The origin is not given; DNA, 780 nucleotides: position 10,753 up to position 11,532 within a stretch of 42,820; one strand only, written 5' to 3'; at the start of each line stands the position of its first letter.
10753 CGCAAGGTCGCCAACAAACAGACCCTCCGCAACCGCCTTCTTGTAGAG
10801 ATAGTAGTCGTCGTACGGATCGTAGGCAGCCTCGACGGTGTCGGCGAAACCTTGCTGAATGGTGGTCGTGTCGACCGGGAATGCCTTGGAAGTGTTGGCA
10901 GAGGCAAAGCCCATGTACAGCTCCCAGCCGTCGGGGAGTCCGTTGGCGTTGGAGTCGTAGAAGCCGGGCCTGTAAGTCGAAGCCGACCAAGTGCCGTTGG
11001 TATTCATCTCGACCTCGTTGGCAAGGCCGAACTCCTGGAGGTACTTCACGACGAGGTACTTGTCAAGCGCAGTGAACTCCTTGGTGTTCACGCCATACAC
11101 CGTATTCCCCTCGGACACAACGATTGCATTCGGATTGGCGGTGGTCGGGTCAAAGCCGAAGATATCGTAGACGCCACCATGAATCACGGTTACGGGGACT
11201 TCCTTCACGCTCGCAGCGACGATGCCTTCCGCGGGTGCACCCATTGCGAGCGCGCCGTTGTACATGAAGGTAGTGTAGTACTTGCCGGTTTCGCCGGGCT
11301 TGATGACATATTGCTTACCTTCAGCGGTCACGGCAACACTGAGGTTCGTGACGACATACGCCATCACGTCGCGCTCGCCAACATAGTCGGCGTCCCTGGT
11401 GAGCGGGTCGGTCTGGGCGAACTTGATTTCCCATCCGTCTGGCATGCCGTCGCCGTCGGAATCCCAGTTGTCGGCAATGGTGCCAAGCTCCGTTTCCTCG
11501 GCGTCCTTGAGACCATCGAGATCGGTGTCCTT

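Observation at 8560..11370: Four tandem ~230-aa modules carry an unfamiliar conserved motif set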

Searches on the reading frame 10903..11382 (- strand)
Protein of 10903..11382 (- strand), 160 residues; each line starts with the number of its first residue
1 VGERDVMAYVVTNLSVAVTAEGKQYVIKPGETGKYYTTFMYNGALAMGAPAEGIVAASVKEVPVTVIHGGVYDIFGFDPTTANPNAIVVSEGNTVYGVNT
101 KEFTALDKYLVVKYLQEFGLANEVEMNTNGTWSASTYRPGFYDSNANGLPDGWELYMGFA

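Call 9: find_homologous_proteins(query=A1, max_evalue=0.001)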
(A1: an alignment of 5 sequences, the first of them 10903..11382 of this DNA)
Query A1 (5 sequences) (160 aa, profile of the alignment): 6 proteins with E <= 0.001 among 6785 candidates.
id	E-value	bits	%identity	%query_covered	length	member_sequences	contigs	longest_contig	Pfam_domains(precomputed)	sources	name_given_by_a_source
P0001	5.9e-26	110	39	81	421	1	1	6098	-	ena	-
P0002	6.2e-17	80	39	63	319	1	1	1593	PF18884.6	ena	-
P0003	3.3e-14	71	25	67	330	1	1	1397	-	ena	-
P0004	1.3e-12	66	33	51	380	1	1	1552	-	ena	-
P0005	3.6e-11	61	31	34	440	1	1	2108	PF18884.6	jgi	jgi:hypothetical protein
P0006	4.1e-7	48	28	38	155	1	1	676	-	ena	-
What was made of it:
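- Checked: A profile built from the five copies alone found independent metagenomic relatives at E down to 6e-26 (call 9).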

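Call 19: find_related_loci(query=A3, collection=genome_contigs, flank=10000)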
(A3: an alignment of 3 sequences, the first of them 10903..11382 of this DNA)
Query A3 (160 aa) in genome_contigs; peptide patterns used: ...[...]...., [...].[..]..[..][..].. (x = any residue, [..] = any of these).
60 stretches matched a pattern; 8 encode a relative of the query (tblastn E <= 1e-3); 8 distinct loci.
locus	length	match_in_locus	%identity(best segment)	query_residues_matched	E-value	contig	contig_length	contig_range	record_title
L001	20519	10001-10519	45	6-158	2e-39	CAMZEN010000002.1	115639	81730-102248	MAG TPA_asm: uncultured Verrucomicrobia bacterium isolate SRR10912534_bin.105_metaWRAP_v1.3_MAG genome assembly, contig:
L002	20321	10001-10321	48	46-159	3e-28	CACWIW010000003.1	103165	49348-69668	uncultured bacterium isolate RUG10619 genome assembly, contig: RUG10619_asm_3, whole genome shotgun sequence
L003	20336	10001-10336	46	42-159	4e-27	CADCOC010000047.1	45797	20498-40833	uncultured bacterium isolate RUG14821 genome assembly, contig: RUG14821_asm_47, whole genome shotgun sequence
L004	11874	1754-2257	32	5-159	2e-22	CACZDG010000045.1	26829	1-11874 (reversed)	uncultured bacterium isolate RUG12514 genome assembly, contig: RUG12514_asm_45, whole genome shotgun sequence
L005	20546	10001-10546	35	5-159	5e-21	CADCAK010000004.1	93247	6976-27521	uncultured bacterium isolate RUG14463 genome assembly, contig: RUG14463_asm_4, whole genome shotgun sequence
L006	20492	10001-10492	36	1-160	3e-19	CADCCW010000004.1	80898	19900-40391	uncultured bacterium isolate RUG14537 genome assembly, contig: RUG14537_asm_4, whole genome shotgun sequence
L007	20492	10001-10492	39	1-160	9e-22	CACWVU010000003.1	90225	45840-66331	uncultured bacterium isolate RUG10963 genome assembly, contig: RUG10963_asm_3, whole genome shotgun sequence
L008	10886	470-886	31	6-158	1e-10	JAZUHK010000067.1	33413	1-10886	MAG: Kiritimatiellia bacterium isolate T1900045276_TH20190046.MAGScoT_cleanbin_000045 SGB_5922_k141_621903, whole genome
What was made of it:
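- Tried and rejected: A 3-sequence alignment worked, but its narrow patterns find only close relatives (call 19).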

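Call 22: search_protein_representatives(alignment_id=A2)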
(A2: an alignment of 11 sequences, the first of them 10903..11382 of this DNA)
Query: 11 sequences, 193 profile positions. Proteins with E-value up to 0.001 (for the whole library): 583; up to 1e-10: 297; up to 1e-30: 101. The best 150 are listed.
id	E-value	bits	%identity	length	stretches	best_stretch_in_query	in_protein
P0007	6.6e-238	799.5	-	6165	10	2-189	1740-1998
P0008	1.0e-139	479.1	-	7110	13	4-189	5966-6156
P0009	1.0e-100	351.9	-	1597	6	3-187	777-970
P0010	6.8e-96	336.2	-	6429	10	2-189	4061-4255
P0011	1.4e-95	335.2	-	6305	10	2-189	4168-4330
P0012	2.4e-95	334.4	-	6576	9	4-189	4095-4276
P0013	5.3e-95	333.3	-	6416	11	2-190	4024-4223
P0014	8.6e-94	329.3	-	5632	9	5-190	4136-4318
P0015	8.5e-92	322.8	-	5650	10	2-187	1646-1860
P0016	3.6e-85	301.2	-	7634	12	3-187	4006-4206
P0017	3.8e-85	301.1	-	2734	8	5-189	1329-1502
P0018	5.9e-83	294.0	-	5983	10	3-188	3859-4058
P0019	2.9e-81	288.5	-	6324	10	2-189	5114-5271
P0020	1.1e-80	286.5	-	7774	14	3-189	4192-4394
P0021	1.3e-79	283.1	-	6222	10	2-186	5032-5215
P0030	4.9e-65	235.5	-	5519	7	2-189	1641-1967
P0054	1.8e-40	155.4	-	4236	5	2-191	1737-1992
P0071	3.0e-35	138.3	-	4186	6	3-188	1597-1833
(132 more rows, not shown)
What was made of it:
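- Almost all of the 150 listed are 4000-7700 aa (call 22).
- Tried and rejected: The exhaustive search was needed (call 22).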

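Call 29: search_solved_structures(query=A4, max_evalue=1)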
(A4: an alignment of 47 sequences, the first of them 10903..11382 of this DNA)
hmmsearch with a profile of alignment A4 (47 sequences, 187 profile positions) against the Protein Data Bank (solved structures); distinct sequences matched with E-value up to 1: 2.
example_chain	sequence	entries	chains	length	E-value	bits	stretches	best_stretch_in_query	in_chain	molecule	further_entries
8pjx_A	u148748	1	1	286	0.0076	19.8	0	82-118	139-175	SAKe6FR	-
2j42_A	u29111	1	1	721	0.11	16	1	141-177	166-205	C2 TOXIN COMPONENT-II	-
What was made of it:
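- On Any experimentally solved fold (PDB): hmmsearch of the 47-sequence profile: best E 0.0076, on a designed propeller over 37 residues (call 29).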

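Call 34: predict_structure(alignment_id=A4)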
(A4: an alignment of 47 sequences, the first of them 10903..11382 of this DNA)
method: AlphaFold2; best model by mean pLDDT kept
length: 160 residues; sequences in the alignment: 47
mean_pLDDT: 94.5   pTM: 0.88
mean pLDDT of the five models: 94.5, 92.9, 92.6, 91.5, 90.2
residues with pLDDT >= 90: 140; 70-90: 18; 50-70: 1; < 50: 1
segments of 3 or more residues with pLDDT < 50: none
pLDDT, mean of each block of 10 residues (from residue 1): 91 98 97 95 97 96 98 96 96 96 96 96 96 91 88 85
secondary structure, 60 per line:
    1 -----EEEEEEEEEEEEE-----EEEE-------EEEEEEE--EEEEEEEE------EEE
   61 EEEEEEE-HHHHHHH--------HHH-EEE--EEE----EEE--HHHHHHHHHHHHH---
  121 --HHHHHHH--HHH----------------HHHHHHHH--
elements in order: E6-18 E24-27 E35-41 E44-51 E58-67 H69-75 E88-90 E93-95 E100-102 H105-117 H123-129 H151-158
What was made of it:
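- On Ester-bond or isopeptide cross-linked adhesin domains (Cpe0147-like; from general knowledge): The predicted fold is alpha/beta with four helices (call 34).
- T104/D107 and G76 sit at helix ends, where capping residues are expected (call 34). It lies in a conserved loop right after helix 69-75 (call 34). The remaining ~140 residues fold confidently as one unit with 140 of 160 residues at pLDDT >= 90 (call 34).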

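Call 37: fold_search(model_id=the predicted structure, library=pdb)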
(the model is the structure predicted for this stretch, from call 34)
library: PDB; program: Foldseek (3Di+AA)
matches with E <= 10: 544; with E <= 0.001: 0
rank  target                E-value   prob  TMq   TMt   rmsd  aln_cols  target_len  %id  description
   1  7zs2                  3.5e-01  0.57  0.22  0.14   3.9        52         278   15  Diheme cytochrome c Kustd1711 from Kuenenia stuttgartiensis, M292H mutant (released 2023-05-17)
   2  7zs0                  4.3e-01  0.54  0.22  0.14   3.9        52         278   15  Diheme cytochrome c Kustd1711 from Kuenenia stuttgartiensis (released 2023-05-17)
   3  5ly5                  4.3e-01  0.12  0.13  0.24  10.9        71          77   11  Arcadin-1 from Pyrobaculum calidifontis (released 2017-01-18)
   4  8ac1_D                4.8e-01  0.06  0.11  0.02  14.5        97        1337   12  RNA polymerase at U-rich pause bound to non-regulatory RNA - inactive, open clamp state (released 2022-10-26)
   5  7zs1                  5.8e-01  0.47  0.22  0.14   3.9        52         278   15  Diheme cytochrome c Kustd1711 from Kuenenia stuttgartiensis, M292C mutant (released 2023-05-17)
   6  3iyd_D                5.8e-01  0.06  0.12  0.02  16.1        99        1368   10  Three-dimensional EM structure of an intact activator-dependent transcription initiation complex (released 2009-11-10)
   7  9l5r_m                6.5e-01  0.06  0.10  0.15  12.1        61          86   15  Cryo-EM structure of the thermophile spliceosome (state ILS) (released 2025-03-12)
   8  7xui_J                7.0e-01  0.06  0.12  0.03  14.2        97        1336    9  Cryo-EM structure of sigma70 bound HK022 putRNA-associated E.coli RNA polymerase elongation complex (released 2022-08-10)
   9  4agh                  7.9e-01  0.06  0.14  0.22  15.7       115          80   10  Structural features of ssDNA binding protein MoSub1 from Magnaporthe oryzae (released 2012-08-29)
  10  2btj_A                7.9e-01  0.02  0.11  0.11  17.7        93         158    9  Fluorescent Protein EosFP - red form (released 2005-06-23)
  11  5lj3_l                1.0e+00  0.07  0.13  0.22  10.6        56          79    7  Structure of the core of the yeast spliceosome immediately after branching (released 2016-08-03)
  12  7l6g_A                1.0e+00  0.03  0.12  0.07  16.9       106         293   14  MbnP from Methylosinus trichosporium (released 2021-05-26)
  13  2gd4_C                1.1e+00  0.06  0.18  0.08  15.0       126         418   13  Crystal Structure of the Antithrombin-S195A Factor Xa-Pentasaccharide Complex (released 2006-05-09)
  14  7osm_eS6              1.1e+00  0.02  0.14  0.12  17.3       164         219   14  Intermediate translocation complex of 80 S.cerevisiae ribosome with eEF2 and ligands (released 2021-12-08)
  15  8toe_J                1.2e+00  0.03  0.10  0.02  16.7        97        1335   13  Escherichia coli RNA polymerase unwinding intermediate (I1c) at the lambda PR promoter (released 2024-07-03)
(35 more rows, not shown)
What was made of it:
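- On Any experimentally solved fold (PDB): Foldseek of the M1 model: best E 0.35, TM 0.22 (call 37).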

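Call 40: search_protein_families(library=pfam, alignment_id=A4, max_evalue=1)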
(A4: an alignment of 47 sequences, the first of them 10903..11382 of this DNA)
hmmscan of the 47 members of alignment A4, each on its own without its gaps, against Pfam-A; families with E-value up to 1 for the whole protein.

A. member 1, window:10903-11382:- (160 aa): 0 families

B. families by the number of members that match (of 47 scanned): 12 families
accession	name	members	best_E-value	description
PF18884.5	TSP3_bac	10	0.00016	Bacterial TSP3 repeat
PF10787.14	YfmQ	1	0.0017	Uncharacterised protein from bacillus cereus group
PF03495.19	Binary_toxB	1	0.069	Clostridial binary toxin B/anthrax toxin PA Ca-binding domain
PF24152.1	DUF7405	1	0.13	Family of unknown function (DUF7405)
PF24246.1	SH3b_T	1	0.18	SH3b_T domain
PF05202.17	Flp_C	1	0.18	Recombinase Flp protein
PF09941.14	DUF2173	1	0.18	Uncharacterized conserved protein (DUF2173)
PF21907.4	SAM_CEP-1_C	1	0.19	CEP-1 C-terminal SAM domain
PF04135.18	Nop10p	1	0.21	Nucleolar RNA-binding protein, Nop10p family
PF05324.18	Sperm_Ag_HE2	1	0.23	Sperm antigen HE2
PF06723.19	MreB_Mbl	1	0.25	MreB/Mbl protein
PF08729.15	HUN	1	0.47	HPC2 and ubinuclein domain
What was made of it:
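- On Bacterial TSP3 repeat (PF18884): Ten of 47 modules match, best E 1.6e-4 (call 40).
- On Any Pfam-A or NCBIfam family (for the ~140-aa core): Pfam on 47 modules at E <= 1 gave only TSP3_bac plus single chance hits (call 40).
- The M1 tail does not reach any Pfam threshold (call 40).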

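Call 44: fold_search(model_id=the predicted structure, library=viral)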
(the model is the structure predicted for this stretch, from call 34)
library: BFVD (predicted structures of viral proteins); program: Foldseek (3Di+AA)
matches with E <= 10: 747; with E <= 0.001: 0
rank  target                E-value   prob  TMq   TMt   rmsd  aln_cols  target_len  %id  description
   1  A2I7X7                1.2e-01  0.08  0.19  0.19  11.0       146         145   16  HNH endonuclease [Erwinia phage Era103]
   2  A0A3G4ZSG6            1.6e-01  0.06  0.12  0.11  11.2       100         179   11  Uncharacterized protein [Edafosvirus sp.]
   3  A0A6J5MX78            1.7e-01  0.20  0.19  0.34   8.1        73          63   14  Uncharacterized protein [uncultured Caudovirales phage]
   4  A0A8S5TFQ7            2.0e-01  0.25  0.18  0.27   9.5        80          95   16  Uncharacterized protein [Siphoviridae sp. ctP0x5]
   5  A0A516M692            2.0e-01  0.04  0.11  0.03  15.9       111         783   14  (no name in the UniProt tables at hand)
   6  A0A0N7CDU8            2.2e-01  0.44  0.23  0.27   4.4        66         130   12  (no name in the UniProt tables at hand)
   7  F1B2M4                2.3e-01  0.09  0.20  0.21  17.8       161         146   13  (no name in the UniProt tables at hand)
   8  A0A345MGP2            2.6e-01  0.35  0.20  0.39   4.7        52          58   12  Uncharacterized protein [Streptomyces phage LukeCage]
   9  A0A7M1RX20            2.6e-01  0.02  0.10  0.12  21.2       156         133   11  Uncharacterized protein [uncultured phage cr118_1]
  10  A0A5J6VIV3            2.8e-01  0.04  0.12  0.05  13.4       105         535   13  G domain-containing protein (Fragment) [Megaviridae environmental sample]
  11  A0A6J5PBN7            3.1e-01  0.41  0.21  0.42   4.7        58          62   16  Uncharacterized protein [uncultured Caudovirales phage]
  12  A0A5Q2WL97            3.1e-01  0.06  0.16  0.13  18.8       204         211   11  Uncharacterized protein [Microbacterium phage Wesak]
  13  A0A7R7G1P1            3.3e-01  0.14  0.18  0.12  12.6        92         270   13  (no name in the UniProt tables at hand)
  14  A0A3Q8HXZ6            3.3e-01  0.05  0.15  0.17  18.7       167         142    9  Uncharacterized protein [Lactobacillus phage Bromius]
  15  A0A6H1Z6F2            3.5e-01  0.23  0.19  0.34   5.7        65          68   12  (no name in the UniProt tables at hand)
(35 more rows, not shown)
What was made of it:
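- On Any experimentally solved fold (PDB): BFVD: best E 0.12 (call 44).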

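Call 47: list_cluster_members(proteins=[P0007, P0010, P0011, P0016, P0020, P0030, P0054])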
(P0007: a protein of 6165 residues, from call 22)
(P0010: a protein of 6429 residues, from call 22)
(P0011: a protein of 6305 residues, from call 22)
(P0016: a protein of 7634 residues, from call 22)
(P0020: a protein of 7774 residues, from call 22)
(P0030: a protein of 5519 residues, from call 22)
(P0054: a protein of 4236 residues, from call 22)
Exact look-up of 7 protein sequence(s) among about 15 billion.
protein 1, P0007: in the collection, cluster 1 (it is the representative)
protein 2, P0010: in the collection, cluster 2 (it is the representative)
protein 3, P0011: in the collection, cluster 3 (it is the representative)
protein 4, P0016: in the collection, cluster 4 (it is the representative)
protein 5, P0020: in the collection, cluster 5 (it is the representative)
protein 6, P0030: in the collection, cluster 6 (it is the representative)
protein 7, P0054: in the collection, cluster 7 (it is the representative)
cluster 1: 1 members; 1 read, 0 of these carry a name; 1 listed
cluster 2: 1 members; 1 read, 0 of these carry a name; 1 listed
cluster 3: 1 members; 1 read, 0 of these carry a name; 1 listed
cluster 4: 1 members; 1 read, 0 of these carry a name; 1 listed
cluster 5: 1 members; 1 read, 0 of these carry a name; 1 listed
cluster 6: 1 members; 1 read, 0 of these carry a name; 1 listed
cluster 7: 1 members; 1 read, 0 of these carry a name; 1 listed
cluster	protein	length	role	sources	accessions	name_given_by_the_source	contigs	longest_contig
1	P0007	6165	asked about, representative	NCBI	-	-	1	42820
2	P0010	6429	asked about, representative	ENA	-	-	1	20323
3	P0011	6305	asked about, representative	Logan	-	-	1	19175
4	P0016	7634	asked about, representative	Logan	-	-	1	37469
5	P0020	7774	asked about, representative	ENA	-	-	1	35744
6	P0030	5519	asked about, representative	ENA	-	-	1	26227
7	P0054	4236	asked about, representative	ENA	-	-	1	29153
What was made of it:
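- Tried and rejected: Cluster look-ups gave no names or accessions (call 47).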

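Call 48: find_encoding_contigs(protein=P0054, flank=10000, max_places=2)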
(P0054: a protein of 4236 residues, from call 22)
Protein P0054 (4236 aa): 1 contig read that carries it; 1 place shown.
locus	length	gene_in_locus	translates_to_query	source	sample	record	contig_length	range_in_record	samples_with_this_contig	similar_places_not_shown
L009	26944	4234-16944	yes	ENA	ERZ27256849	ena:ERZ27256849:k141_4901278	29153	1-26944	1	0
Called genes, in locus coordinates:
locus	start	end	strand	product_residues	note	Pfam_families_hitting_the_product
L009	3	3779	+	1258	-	?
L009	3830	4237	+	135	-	-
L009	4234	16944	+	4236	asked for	PF13385:Laminin_G_3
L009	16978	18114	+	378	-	PF00871:Acetate_kinase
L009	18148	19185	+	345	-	PF01515:PTA_PTB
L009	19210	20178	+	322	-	PF13580:SIS_2 (faint), PF01380:SIS, PF00571:CBS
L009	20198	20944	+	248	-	PF28178:Amuc_1102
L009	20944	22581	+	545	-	PF11104:PilM_2, PF06723:MreB_Mbl (faint), PF14450:FtsA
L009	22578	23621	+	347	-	PF28028:Amuc_1100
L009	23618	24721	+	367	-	-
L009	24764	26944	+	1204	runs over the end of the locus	-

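Call 49: find_encoding_contigs(protein=P0016, flank=10000, max_places=2)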
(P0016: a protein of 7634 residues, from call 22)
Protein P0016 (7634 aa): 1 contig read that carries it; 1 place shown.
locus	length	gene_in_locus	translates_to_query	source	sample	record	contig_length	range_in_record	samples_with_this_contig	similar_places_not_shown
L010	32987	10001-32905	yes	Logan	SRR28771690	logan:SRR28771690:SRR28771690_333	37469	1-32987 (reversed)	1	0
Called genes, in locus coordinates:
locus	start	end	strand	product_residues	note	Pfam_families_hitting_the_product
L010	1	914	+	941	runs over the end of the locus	-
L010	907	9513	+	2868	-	-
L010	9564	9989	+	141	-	-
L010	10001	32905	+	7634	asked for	PF18884:TSP3_bac (faint), PF13385:Laminin_G_3 (faint), PF09912:DUF2141 (faint)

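Call 64: find_homologous_proteins(query=A4, max_evalue=0.00001)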
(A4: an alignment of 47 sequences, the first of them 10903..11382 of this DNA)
Query A4 (47 sequences) (160 aa, profile of the alignment): 5 proteins with E <= 0.00001 among 5106 candidates.
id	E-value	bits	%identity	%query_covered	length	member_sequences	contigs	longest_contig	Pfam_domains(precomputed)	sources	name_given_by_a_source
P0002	3.7e-44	169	39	63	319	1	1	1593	PF18884.6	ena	-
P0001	7.2e-24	103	39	81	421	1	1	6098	-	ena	-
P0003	2.4e-21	95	25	67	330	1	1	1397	-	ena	-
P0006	1.1e-9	57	28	38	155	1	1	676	-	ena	-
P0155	4.0e-9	55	60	9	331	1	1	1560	PF18884.6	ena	-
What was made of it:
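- Tried and rejected: The word-indexed protein search found only short metagenome fragments: 6 hits with the 5-copy profile and 5 with the 47-sequence profile (calls 9, 64).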

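Call 69: find_related_loci(query=A3, collection=viral_contigs, flank=3000)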
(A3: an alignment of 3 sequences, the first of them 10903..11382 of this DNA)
Query A3 (160 aa) in viral_contigs; peptide patterns used: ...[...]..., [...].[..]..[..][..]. (x = any residue, [..] = any of these).
112 stretches matched a pattern, but none encodes a relative of the query by tblastn (E <= 1e-3).
